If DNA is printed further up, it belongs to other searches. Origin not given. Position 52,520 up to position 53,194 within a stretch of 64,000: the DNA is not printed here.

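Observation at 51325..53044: Gmd-like 4,6-dehydratase followed by two tandem small cupins: candidate GDP-6-deoxyheptose branch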

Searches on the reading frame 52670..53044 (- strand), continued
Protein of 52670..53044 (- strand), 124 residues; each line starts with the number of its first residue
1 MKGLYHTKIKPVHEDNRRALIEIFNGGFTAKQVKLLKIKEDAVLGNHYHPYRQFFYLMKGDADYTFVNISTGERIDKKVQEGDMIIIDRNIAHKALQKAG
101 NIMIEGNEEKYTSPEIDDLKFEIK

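Call 68: search_protein_families(library=pfam, proteins=[L022:3324-3956:+, L022:3958-4539:+, L022:4541-4867:+, L022:6560-7366:+, L022:7357-7995:+, L022:8342-9424:+, L023:732-2312:+, L023:6138-6842:+, L023:5272-6132:+, L023:7620-8684:+], max_evalue=0.001)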
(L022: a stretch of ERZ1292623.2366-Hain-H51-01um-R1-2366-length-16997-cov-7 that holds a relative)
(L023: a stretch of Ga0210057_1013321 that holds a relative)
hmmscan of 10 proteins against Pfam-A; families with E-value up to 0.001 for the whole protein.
L022:3324-3956:+ (210 aa): 3 families
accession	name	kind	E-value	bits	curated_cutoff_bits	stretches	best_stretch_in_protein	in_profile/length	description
PF00676.26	E1_dh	-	6.6e-18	65.1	22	1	10-166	6-171/300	Dehydrogenase E1 component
PF02775.26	TPP_enzyme_C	-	2.1e-08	34.5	21.9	1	86-194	15-125/151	Thiamine pyrophosphate enzyme, C-terminal TPP binding domain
PF13292.11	DXP_synthase_N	-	0.00057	19.7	21.2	1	88-161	103-176/274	1-deoxy-D-xylulose-5-phosphate synthase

L022:3958-4539:+ (193 aa): 1 family
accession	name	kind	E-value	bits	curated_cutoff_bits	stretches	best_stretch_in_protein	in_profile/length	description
PF02779.29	Transket_pyr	-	8.8e-07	29.2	27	1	14-168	16-166/174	Transketolase, pyrimidine binding domain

L022:4541-4867:+ (108 aa): 1 family
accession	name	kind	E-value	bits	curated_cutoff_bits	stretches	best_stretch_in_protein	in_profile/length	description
PF00293.34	NUDIX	-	1.7e-14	54.4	21.1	1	4-65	3-62/134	NUDIX domain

L022:6560-7366:+ (268 aa): 0 families

L022:7357-7995:+ (212 aa): 5 families
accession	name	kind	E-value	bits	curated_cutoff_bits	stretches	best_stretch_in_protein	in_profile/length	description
PF00106.31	adh_short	-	2.2e-26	93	26.6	2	58-162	77-183/195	short chain dehydrogenase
PF13561.12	adh_short_C2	-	3e-26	92.9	27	1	50-207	63-234/236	Enoyl-(Acyl carrier protein) reductase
PF01370.27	Epimerase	-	3.1e-05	24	20.9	1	10-125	1-124/240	NAD dependent epimerase/dehydratase family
PF02882.25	THF_DHG_CYH_C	-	0.00017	21.4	27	1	2-43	31-73/160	Tetrahydrofolate dehydrogenase/cyclohydrolase, NAD(P)-binding domain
PF08659.16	KR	-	0.00065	20.1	22.6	0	11-41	4-35/180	KR domain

L022:8342-9424:+ (360 aa): 0 families

L023:732-2312:+ (526 aa): 12 families
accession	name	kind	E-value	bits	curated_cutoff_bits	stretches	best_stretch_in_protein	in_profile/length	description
PF01370.27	Epimerase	-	5.5e-49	167.2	20.9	1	12-244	1-240/240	NAD dependent epimerase/dehydratase family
PF16363.11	GDP_Man_Dehyd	-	1.2e-22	81.2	27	1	13-259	1-263/332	GDP-mannose 4,6 dehydratase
PF00676.26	E1_dh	-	2e-17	63.6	22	1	328-481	8-170/300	Dehydrogenase E1 component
PF01073.25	3Beta_HSD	-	4.8e-17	62.3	22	1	13-235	1-230/280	3-beta hydroxysteroid dehydrogenase/isomerase family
PF13460.12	NAD_binding_10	-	2.1e-11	44.5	27.2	1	16-134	1-109/184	NAD(P)H-binding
PF02719.21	Polysacc_synt_2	-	9.9e-11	41.8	20.2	1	12-266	1-251/293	Polysaccharide biosynthesis protein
PF05368.20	NmrA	-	6.5e-10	39.5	27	1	10-122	3-106/298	NmrA-like family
PF07993.18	NAD_binding_4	-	2.8e-08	33.7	20.1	0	64-182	81-209/258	Male sterility protein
PF02775.26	TPP_enzyme_C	-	1.6e-06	28.4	21.9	1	402-474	15-84/151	Thiamine pyrophosphate enzyme, C-terminal TPP binding domain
PF13292.11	DXP_synthase_N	-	1.8e-05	24.6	21.2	1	403-478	102-177/274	1-deoxy-D-xylulose-5-phosphate synthase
PF00106.31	adh_short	-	0.00013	21.9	26.6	0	10-72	1-71/195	short chain dehydrogenase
PF04321.23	RmlD_sub_bind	-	0.0002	21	27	1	11-126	2-104/287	RmlD substrate binding domain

L023:6138-6842:+ (234 aa): 0 families

L023:5272-6132:+ (286 aa): 7 families
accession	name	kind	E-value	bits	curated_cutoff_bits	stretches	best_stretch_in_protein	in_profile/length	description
PF01370.27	Epimerase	-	2.1e-36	126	20.9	1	7-205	1-227/240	NAD dependent epimerase/dehydratase family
PF16363.11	GDP_Man_Dehyd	-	1.8e-15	57.7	27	1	55-240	76-274/332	GDP-mannose 4,6 dehydratase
PF01073.25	3Beta_HSD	-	2.2e-11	43.7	22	1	38-116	50-126/280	3-beta hydroxysteroid dehydrogenase/isomerase family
PF02719.21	Polysacc_synt_2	-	9.8e-08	32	20.2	1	51-152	72-173/293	Polysaccharide biosynthesis protein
PF05368.20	NmrA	-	4.7e-07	30.1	27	1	5-240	3-242/298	NmrA-like family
PF13460.12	NAD_binding_10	-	1.2e-05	25.7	27.2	1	13-148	3-144/184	NAD(P)H-binding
PF04321.23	RmlD_sub_bind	-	1.7e-05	24.5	27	1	6-210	2-204/287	RmlD substrate binding domain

L023:7620-8684:+ (354 aa): 0 families
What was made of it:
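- On AviB1/AviB2-type ThDP branching enzymes: An SDR-ThDP fusion exists in L023 (call 68).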

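Call 83: search_protein_families(library=pfam, proteins=[L037:634-1737:+, L038:896-2092:+, L036:155-907:+, L028:896-1399:+, L028:1389-1886:+, L012:547-1533:+, L020:1003-1821:+, L036:1816-2190:+], max_evalue=0.001)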
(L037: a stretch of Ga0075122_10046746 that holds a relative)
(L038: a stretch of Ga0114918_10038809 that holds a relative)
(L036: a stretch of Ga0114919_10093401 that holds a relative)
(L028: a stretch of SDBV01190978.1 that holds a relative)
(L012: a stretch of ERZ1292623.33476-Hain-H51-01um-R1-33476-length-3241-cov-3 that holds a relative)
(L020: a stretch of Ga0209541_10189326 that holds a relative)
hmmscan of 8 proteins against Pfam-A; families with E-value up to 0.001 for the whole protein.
L037:634-1737:+ (367 aa): 2 families
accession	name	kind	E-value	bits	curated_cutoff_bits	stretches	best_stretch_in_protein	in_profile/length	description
PF01041.23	DegT_DnrJ_EryC1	-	1.7e-123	412.9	19.8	1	11-360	5-359/360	DegT/DnrJ/EryC1/StrS aminotransferase family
PF01212.27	Beta_elim_lyase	-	8.7e-07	29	27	1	36-269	37-274/288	Beta-eliminating lyase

L038:896-2092:+ (398 aa): 5 families
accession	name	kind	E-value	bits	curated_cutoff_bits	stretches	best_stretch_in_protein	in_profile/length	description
PF00534.26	Glycos_transf_1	-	1.4e-29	103.2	26.4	1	205-369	3-171/172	Glycosyl transferases group 1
PF13692.12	Glyco_trans_1_4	-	5.1e-23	82.3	27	1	219-355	3-141/142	Glycosyl transferases group 1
PF13439.12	Glyco_transf_4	-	4.4e-11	43.5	28.5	1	19-192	3-166/170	Glycosyltransferase Family 4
PF13579.12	Glyco_trans_4_4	-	6.7e-05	23.7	29.7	1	22-191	5-158/158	Glycosyl transferase 4-like domain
PF13477.12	Glyco_trans_4_2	-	0.00042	20.9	23.4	0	22-150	11-129/139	Glycosyl transferase 4-like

L036:155-907:+ (250 aa): 0 families

L028:896-1399:+ (167 aa): 2 families
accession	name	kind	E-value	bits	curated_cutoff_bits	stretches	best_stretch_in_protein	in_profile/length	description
PF00293.34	NUDIX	-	2.6e-07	31.1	21.1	1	23-140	5-119/134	NUDIX domain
PF16262.11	DUF4916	-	1.3e-05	25.4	27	1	5-125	4-131/170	Domain of unknown function (DUF4916)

L028:1389-1886:+ (166 aa): 6 families
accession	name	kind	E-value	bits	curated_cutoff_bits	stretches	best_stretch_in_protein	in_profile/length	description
PF04321.23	RmlD_sub_bind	-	1e-30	107.3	27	1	5-155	2-150/287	RmlD substrate binding domain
PF01370.27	Epimerase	-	1.6e-19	70.7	20.9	1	6-142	1-153/240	NAD dependent epimerase/dehydratase family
PF16363.11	GDP_Man_Dehyd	-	3.8e-16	59.9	27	1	35-142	58-164/332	GDP-mannose 4,6 dehydratase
PF02719.21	Polysacc_synt_2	-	9.9e-11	41.8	20.2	1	37-113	62-133/293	Polysaccharide biosynthesis protein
PF07993.18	NAD_binding_4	-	1.6e-08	34.5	20.1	1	51-139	87-185/258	Male sterility protein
PF01073.25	3Beta_HSD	-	0.00085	18.9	22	0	35-142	51-157/280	3-beta hydroxysteroid dehydrogenase/isomerase family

L012:547-1533:+ (328 aa): 1 family
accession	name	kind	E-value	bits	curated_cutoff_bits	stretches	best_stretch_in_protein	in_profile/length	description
PF05050.19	Methyltransf_21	-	2.7e-14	54.1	22.7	1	82-226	28-171/173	Methyltransferase FkbM domain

L020:1003-1821:+ (273 aa): 0 families

L036:1816-2190:+ (125 aa): 6 families
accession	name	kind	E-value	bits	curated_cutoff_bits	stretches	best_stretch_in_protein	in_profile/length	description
PF01041.23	DegT_DnrJ_EryC1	-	5.5e-46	157.9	19.8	1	11-125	5-118/360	DegT/DnrJ/EryC1/StrS aminotransferase family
PF00155.27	Aminotran_1_2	-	9.4e-10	38.6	19.7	1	23-123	34-150/361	Aminotransferase class I and II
PF01212.27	Beta_elim_lyase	-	3e-05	23.9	27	1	36-121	37-123/288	Beta-eliminating lyase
PF01053.26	Cys_Met_Meta_PP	-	0.0001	21.5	27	1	34-123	55-141/381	Cys/Met metabolism PLP-dependent enzyme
PF01276.26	OKR_DC_1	-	0.00011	21.5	27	1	41-110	76-145/417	Orn/Lys/Arg decarboxylase, major domain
PF00266.25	Aminotran_5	-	0.00023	20.7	21.5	1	36-123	48-143/371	Aminotransferase class-V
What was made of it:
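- On FdtA/QdtA 3,4-ketoisomerases (PF05523): One is present only in a sister subclade (call 83).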

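Call 93: find_encoding_contigs(protein=P0001, flank=1000, max_places=2)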
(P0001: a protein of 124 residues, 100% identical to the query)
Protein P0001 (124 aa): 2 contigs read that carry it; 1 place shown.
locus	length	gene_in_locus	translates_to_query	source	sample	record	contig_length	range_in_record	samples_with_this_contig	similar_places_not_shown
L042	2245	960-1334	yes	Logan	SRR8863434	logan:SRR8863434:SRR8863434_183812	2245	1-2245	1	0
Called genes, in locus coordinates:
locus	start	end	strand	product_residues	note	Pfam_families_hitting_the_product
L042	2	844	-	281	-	?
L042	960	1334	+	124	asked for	PF14667:Polysacc_synt_C (weak), PF07883:Cupin_2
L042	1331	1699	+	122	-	PF07883:Cupin_2 (weak)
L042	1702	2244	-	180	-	?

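Call 97: search_protein_families(library=pfam, proteins=[P0295, P0310, P0317, P0319, P0292, P0280, P0275, P0302, P0318, P0333], max_evalue=0.01)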
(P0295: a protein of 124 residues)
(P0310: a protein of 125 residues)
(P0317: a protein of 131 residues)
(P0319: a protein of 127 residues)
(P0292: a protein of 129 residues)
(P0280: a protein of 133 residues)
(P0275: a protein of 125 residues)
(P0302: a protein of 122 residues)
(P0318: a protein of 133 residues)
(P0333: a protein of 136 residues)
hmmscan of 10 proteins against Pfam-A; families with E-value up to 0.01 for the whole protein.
P0295 (124 aa): 5 families
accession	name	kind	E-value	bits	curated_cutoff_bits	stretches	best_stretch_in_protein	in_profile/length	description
PF14667.12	Polysacc_synt_C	-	8.5e-14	52.1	28.7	1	18-121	2-110/111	Polysaccharide biosynthesis C-terminal domain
PF05523.17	FdtA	-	1e-07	32.3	23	1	35-107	34-107/131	WxcM-like, C-terminal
PF07883.17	Cupin_2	-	5.6e-05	23.2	27.2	1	45-96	10-54/70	Cupin domain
PF00190.28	Cupin_1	-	0.00014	21.9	22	1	41-110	41-113/151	Cupin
PF00908.23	dTDP_sugar_isom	-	0.0028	17.8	27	1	14-75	22-86/168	dTDP-4-dehydrorhamnose 3,5-epimerase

P0310 (125 aa): 4 families
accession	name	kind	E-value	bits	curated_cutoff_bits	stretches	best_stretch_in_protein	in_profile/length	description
PF14667.12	Polysacc_synt_C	-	3.6e-13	50.1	28.7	1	19-123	2-111/111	Polysaccharide biosynthesis C-terminal domain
PF05523.17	FdtA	-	1.6e-07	31.6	23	1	14-116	7-115/131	WxcM-like, C-terminal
PF07883.17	Cupin_2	-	0.0006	19.9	27.2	1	44-105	8-62/70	Cupin domain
PF00908.23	dTDP_sugar_isom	-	0.0012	19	27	1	27-78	34-88/168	dTDP-4-dehydrorhamnose 3,5-epimerase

P0317 (131 aa): 4 families
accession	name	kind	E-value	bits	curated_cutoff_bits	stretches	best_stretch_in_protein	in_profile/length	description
PF14667.12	Polysacc_synt_C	-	4.8e-07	30.3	28.7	1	16-103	1-90/111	Polysaccharide biosynthesis C-terminal domain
PF07883.17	Cupin_2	-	0.00014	22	27.2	1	40-102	6-60/70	Cupin domain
PF00190.28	Cupin_1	-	0.00022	21.2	22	1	36-112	37-116/151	Cupin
PF05523.17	FdtA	-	0.0066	16.7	23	1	36-83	37-81/131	WxcM-like, C-terminal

P0319 (127 aa): 5 families
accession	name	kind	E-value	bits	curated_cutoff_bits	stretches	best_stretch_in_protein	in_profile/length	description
PF14667.12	Polysacc_synt_C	-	6.1e-12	46.1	28.7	1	13-107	2-96/111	Polysaccharide biosynthesis C-terminal domain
PF07883.17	Cupin_2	-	2.7e-08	33.8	27.2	1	37-102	6-62/70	Cupin domain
PF00190.28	Cupin_1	-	5.9e-08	32.9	22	1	35-107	39-111/151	Cupin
PF05523.17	FdtA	-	4.1e-05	23.8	23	1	36-110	40-112/131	WxcM-like, C-terminal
PF00908.23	dTDP_sugar_isom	-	0.0029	17.8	27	1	11-107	14-127/168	dTDP-4-dehydrorhamnose 3,5-epimerase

P0292 (129 aa): 3 families
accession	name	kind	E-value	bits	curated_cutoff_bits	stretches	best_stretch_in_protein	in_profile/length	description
PF07883.17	Cupin_2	-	2.4e-08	34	27.2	1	42-105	11-68/70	Cupin domain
PF14667.12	Polysacc_synt_C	-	6.6e-08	33.1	28.7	1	13-100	1-90/111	Polysaccharide biosynthesis C-terminal domain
PF09313.17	DUF1971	-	0.0011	19.3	23.1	1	56-100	31-74/80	Domain of unknown function (DUF1971)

P0280 (133 aa): 6 families
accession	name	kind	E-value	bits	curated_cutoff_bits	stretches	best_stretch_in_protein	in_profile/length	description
PF14667.12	Polysacc_synt_C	-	1.1e-13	51.7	28.7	1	23-128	2-111/111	Polysaccharide biosynthesis C-terminal domain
PF00190.28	Cupin_1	-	1.4e-07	31.6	22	1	46-116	40-111/151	Cupin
PF07883.17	Cupin_2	-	4.5e-07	29.9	27.2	1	49-110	8-62/70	Cupin domain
PF05523.17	FdtA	-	5e-07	30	23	1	21-122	10-116/131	WxcM-like, C-terminal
PF00908.23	dTDP_sugar_isom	-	2.5e-05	24.5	27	1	37-125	39-138/168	dTDP-4-dehydrorhamnose 3,5-epimerase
PF08007.18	JmjC_2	-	0.0035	17.3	22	1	80-122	82-122/127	JmjC domain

P0275 (125 aa): 7 families
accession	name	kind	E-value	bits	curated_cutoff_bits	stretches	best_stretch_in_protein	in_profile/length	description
PF14667.12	Polysacc_synt_C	-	3.5e-17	63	28.7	1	13-118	2-111/111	Polysaccharide biosynthesis C-terminal domain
PF07883.17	Cupin_2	-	1.3e-10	41.3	27.2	1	41-100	10-62/70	Cupin domain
PF00190.28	Cupin_1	-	7.1e-08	32.6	22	1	29-102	33-107/151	Cupin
PF05523.17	FdtA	-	1.5e-05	25.3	23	1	36-113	40-117/131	WxcM-like, C-terminal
PF00908.23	dTDP_sugar_isom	-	4.6e-05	23.6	27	1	29-114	41-137/168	dTDP-4-dehydrorhamnose 3,5-epimerase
PF09313.17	DUF1971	-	0.00028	21.3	23.1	1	56-100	31-75/80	Domain of unknown function (DUF1971)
PF06052.18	3-HAO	-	0.00035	20.7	25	1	31-113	34-114/151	3-hydroxyanthranilic acid dioxygenase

P0302 (122 aa): 8 families
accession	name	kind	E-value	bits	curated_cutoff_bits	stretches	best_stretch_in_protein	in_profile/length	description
PF07883.17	Cupin_2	-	1e-08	35.2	27.2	1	38-93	12-60/70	Cupin domain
PF00190.28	Cupin_1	-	4.8e-07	29.9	22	1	19-98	28-110/151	Cupin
PF14667.12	Polysacc_synt_C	-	8.1e-07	29.6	28.7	1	8-95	1-91/111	Polysaccharide biosynthesis C-terminal domain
PF05899.18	Cupin_3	-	0.00072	19.6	23.5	1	45-91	26-62/74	EutQ-like cupin domain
PF03079.20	ARD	-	0.0016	19.1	27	1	40-94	88-140/157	ARD/ARD' family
PF06560.17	GPI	-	0.0029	17.3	20.7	1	32-96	64-138/182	Glucose-6-phosphate isomerase (GPI)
PF09313.17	DUF1971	-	0.0048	17.3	23.1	1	47-94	28-74/80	Domain of unknown function (DUF1971)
PF12973.13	Cupin_7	-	0.0097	16.1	27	0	28-89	37-87/105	ChrR Cupin-like domain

P0318 (133 aa): 7 families
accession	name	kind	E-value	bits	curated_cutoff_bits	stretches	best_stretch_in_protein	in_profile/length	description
PF14667.12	Polysacc_synt_C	-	1.3e-25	90.1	28.7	1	12-126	1-110/111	Polysaccharide biosynthesis C-terminal domain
PF05523.17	FdtA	-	1.4e-13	51.2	23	1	3-122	2-117/131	WxcM-like, C-terminal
PF00908.23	dTDP_sugar_isom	-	2.4e-09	37.6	27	1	6-128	9-142/168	dTDP-4-dehydrorhamnose 3,5-epimerase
PF07883.17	Cupin_2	-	3.6e-05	23.8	27.2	1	46-112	10-67/70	Cupin domain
PF00190.28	Cupin_1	-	0.0001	22.3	22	1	30-122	29-121/151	Cupin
PF01050.24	MannoseP_isomer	-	0.00019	22.1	23.6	1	36-130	33-115/116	Mannose-6-phosphate isomerase C-terminal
PF06560.17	GPI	-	0.0081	15.9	20.7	1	48-114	71-143/182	Glucose-6-phosphate isomerase (GPI)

P0333 (136 aa): 6 families
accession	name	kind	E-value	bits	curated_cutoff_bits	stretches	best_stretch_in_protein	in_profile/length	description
PF14667.12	Polysacc_synt_C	-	3e-09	37.4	28.7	1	24-126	3-107/111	Polysaccharide biosynthesis C-terminal domain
PF07883.17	Cupin_2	-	3.6e-07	30.2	27.2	1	47-108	4-58/70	Cupin domain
PF05523.17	FdtA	-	2.6e-06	27.7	23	1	20-94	9-84/131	WxcM-like, C-terminal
PF00190.28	Cupin_1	-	7.8e-06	26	22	1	44-117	36-110/151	Cupin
PF09313.17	DUF1971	-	0.00051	20.4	23.1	1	56-111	17-74/80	Domain of unknown function (DUF1971)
PF05899.18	Cupin_3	-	0.009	16.1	23.5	0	60-111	23-69/74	EutQ-like cupin domain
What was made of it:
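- On CapF-type cupin (PF14667) / WbuC: Bridging members score 50-90 bits (call 97).
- On FdtA/QdtA 3,4-ketoisomerases (PF05523): Bridging members do pass, for example P0318 at 51 bits (call 97).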

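Call 98: search_solved_structures(query=P0318, max_evalue=1, show_alignments=3)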
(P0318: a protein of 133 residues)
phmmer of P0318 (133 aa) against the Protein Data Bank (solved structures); distinct sequences matched with E-value up to 1: 36.
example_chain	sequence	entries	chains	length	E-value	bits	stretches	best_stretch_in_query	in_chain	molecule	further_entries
4yrd_A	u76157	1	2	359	4.9e-11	46.3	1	12-130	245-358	Capsular polysaccharide synthesis enzyme Cap5F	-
2zkl_A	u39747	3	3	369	5e-11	46.2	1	12-130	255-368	Capsular polysaccharide synthesis enzyme Cap5F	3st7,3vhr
6l9i_A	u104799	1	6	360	9.9e-08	35.6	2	36-114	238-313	Oxalate decarboxylase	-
6ufi_A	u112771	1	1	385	0.0001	25.8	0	16-71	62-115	Cupin domain-containing protein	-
2pa7_A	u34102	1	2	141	0.00014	25.4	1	5-122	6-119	DTDP-6-deoxy-3,4-keto-hexulose isomerase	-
2v09_A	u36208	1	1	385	0.00032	24.2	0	42-117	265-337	OXALATE DECARBOXYLASE OXDC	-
4met_A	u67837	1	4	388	0.00036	24.1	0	42-117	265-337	Oxalate decarboxylase OxdC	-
6tzp_A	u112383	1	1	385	0.00038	24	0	42-117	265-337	Oxalate decarboxylase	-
3s0m_A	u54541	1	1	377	0.00053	23.5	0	42-117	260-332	Oxalate decarboxylase oxdC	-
5vg3_A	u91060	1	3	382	0.00053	23.5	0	42-117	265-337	Oxalate decarboxylase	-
1j58_A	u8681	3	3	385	0.00054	23.5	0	42-117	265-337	YVRK PROTEIN | OXALATE DECARBOXYLASE OXDC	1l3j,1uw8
2uyb_A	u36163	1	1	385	0.00054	23.5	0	42-117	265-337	OXALATE DECARBOXYLASE OXDC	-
5hi0_A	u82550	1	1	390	0.00056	23.5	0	42-117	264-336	Oxalate decarboxylase OxdC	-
2uy9_A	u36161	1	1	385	0.00058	23.4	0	42-117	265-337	OXALATE DECARBOXYLASE OXDC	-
2uya_A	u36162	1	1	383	0.0006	23.4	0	42-117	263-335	OXALATE DECARBOXYLASE OXDC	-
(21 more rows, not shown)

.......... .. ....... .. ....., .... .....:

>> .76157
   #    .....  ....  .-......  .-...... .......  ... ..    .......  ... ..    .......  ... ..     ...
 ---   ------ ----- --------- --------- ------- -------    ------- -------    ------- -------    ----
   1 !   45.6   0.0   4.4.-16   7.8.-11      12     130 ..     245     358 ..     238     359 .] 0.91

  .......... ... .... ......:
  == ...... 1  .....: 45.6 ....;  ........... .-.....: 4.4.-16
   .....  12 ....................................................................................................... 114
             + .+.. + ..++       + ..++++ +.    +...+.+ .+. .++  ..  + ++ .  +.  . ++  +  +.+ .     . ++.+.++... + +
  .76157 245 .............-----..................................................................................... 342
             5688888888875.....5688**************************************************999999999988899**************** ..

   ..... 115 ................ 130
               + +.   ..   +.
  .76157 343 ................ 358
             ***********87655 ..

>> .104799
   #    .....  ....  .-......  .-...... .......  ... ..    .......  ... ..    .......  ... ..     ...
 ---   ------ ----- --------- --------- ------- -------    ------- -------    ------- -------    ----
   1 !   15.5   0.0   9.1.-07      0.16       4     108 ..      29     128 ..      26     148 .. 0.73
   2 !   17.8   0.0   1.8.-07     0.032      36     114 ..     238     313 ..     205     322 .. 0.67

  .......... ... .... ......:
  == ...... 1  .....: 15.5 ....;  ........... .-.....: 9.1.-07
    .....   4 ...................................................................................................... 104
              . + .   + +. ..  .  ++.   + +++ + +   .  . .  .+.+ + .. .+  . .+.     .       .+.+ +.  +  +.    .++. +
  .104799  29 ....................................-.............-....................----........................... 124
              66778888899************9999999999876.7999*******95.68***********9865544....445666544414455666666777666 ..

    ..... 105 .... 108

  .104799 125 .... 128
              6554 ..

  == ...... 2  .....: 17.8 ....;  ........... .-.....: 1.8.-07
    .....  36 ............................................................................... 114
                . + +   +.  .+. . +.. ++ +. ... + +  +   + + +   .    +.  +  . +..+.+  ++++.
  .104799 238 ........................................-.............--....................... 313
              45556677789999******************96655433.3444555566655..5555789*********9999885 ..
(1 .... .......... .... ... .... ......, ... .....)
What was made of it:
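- P0318 scores 90 bits on PF14667 (call 97) and hits the CapF cupin domain, residues 245-358, at E 5e-11 (call 98). Bridging members also pass PF05523 (P0318 at 51 bits, call 97) and hit FdtA 2PA7 at E 1.4e-4 (call 98). There is a transitive sequence link to CapF and FdtA (calls 97, 98).
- Tried and rejected: Soluble cupins of about 125 aa match the whole 111-position profile at 50-90 bits, and the best of them hits the CapF cupin domain (calls 97, 98).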
